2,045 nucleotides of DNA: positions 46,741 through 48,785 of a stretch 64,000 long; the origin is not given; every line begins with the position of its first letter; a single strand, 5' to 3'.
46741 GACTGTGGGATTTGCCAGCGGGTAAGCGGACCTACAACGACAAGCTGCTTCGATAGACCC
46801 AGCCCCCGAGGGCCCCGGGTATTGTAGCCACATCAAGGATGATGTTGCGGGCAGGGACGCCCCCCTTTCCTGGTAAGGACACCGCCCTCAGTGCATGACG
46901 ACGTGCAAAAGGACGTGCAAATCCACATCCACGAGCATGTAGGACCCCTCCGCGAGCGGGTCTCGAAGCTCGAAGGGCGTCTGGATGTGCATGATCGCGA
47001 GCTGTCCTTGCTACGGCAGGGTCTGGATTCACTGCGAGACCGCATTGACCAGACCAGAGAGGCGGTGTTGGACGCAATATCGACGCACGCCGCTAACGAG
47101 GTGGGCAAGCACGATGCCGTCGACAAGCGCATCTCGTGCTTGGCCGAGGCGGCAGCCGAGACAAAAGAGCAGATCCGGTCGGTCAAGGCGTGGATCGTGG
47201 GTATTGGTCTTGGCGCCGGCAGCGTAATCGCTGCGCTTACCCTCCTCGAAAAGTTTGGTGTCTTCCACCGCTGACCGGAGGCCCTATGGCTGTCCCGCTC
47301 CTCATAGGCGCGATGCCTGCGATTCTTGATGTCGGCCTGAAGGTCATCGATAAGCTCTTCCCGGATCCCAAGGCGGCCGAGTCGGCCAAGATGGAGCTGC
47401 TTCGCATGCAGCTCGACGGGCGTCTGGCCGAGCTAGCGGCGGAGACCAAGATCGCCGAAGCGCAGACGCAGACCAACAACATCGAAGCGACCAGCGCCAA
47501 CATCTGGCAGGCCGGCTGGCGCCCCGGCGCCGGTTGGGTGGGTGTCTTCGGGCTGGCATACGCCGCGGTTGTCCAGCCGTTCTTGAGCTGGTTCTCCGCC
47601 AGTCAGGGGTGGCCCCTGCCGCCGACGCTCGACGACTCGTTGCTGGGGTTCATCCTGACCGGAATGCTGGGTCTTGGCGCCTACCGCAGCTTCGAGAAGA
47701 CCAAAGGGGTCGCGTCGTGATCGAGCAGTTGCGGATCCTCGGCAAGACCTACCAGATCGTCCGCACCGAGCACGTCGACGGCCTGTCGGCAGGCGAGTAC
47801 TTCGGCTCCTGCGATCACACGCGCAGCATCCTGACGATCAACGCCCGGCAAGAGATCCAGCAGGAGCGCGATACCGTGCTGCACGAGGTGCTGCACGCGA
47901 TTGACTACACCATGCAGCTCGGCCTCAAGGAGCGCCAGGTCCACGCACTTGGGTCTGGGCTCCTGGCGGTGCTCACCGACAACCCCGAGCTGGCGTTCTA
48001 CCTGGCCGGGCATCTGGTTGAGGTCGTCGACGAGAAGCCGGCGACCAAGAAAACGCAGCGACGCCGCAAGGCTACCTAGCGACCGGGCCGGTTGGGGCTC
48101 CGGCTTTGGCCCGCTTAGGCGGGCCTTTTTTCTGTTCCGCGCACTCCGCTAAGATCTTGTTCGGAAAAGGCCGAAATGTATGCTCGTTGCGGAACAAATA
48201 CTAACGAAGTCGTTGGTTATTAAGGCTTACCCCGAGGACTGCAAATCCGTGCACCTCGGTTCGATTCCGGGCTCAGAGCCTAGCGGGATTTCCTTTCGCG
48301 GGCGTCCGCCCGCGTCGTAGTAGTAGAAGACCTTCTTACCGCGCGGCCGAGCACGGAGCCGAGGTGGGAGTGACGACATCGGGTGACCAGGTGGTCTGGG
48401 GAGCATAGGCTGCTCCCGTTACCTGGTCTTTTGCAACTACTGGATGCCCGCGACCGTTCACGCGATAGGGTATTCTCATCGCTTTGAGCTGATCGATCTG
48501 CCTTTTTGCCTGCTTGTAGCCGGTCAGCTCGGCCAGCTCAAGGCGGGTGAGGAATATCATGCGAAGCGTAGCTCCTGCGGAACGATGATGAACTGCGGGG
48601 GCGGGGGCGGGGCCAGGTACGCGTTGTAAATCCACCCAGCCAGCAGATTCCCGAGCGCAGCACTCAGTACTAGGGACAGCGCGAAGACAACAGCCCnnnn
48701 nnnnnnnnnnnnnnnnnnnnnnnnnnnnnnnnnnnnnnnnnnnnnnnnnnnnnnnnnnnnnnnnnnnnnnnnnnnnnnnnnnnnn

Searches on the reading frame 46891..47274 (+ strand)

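Call 109: search_protein_families(library=pfam, proteins=[window:46891-47274:+], max_evalue=0.01)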
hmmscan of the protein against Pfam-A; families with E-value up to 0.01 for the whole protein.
window:46891-47274:+ (127 aa): 2 families
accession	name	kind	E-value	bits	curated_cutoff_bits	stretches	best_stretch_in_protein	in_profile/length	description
PF23831.1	DUF7201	-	0.004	17.3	27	1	28-96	51-115/142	Coiled-coil region of unknown function (DUF7201)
PF10779.14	XhlA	-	0.0085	16.7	34.7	0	21-57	3-39/67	Haemolysin XhlA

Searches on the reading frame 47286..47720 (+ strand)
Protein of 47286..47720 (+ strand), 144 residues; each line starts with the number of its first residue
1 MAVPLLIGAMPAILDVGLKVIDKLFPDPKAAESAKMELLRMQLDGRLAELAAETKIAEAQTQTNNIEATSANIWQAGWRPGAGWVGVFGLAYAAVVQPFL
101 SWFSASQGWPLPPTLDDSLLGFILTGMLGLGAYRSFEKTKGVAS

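Call 109: search_protein_families(library=pfam, proteins=[window:47286-47720:+], max_evalue=0.01)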
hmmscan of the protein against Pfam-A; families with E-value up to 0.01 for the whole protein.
window:47286-47720:+ (144 aa): 1 family
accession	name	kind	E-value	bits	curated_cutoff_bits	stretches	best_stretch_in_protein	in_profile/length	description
PF11351.13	GTA_holin_3TM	-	5.9e-21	75.7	24.8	1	13-133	3-118/123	Holin of 3TMs, for gene-transfer release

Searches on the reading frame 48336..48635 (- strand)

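Call 32: search_protein_families(library=pfam, proteins=[window:48336-48635:-], max_evalue=0.05)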
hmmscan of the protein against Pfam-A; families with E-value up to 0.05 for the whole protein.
window:48336-48635:- (99 aa): 1 family
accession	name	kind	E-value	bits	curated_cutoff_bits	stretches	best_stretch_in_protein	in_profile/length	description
PF13986.11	DUF4224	-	1.4e-13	51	22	1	28-70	1-43/45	Domain of unknown function (DUF4224)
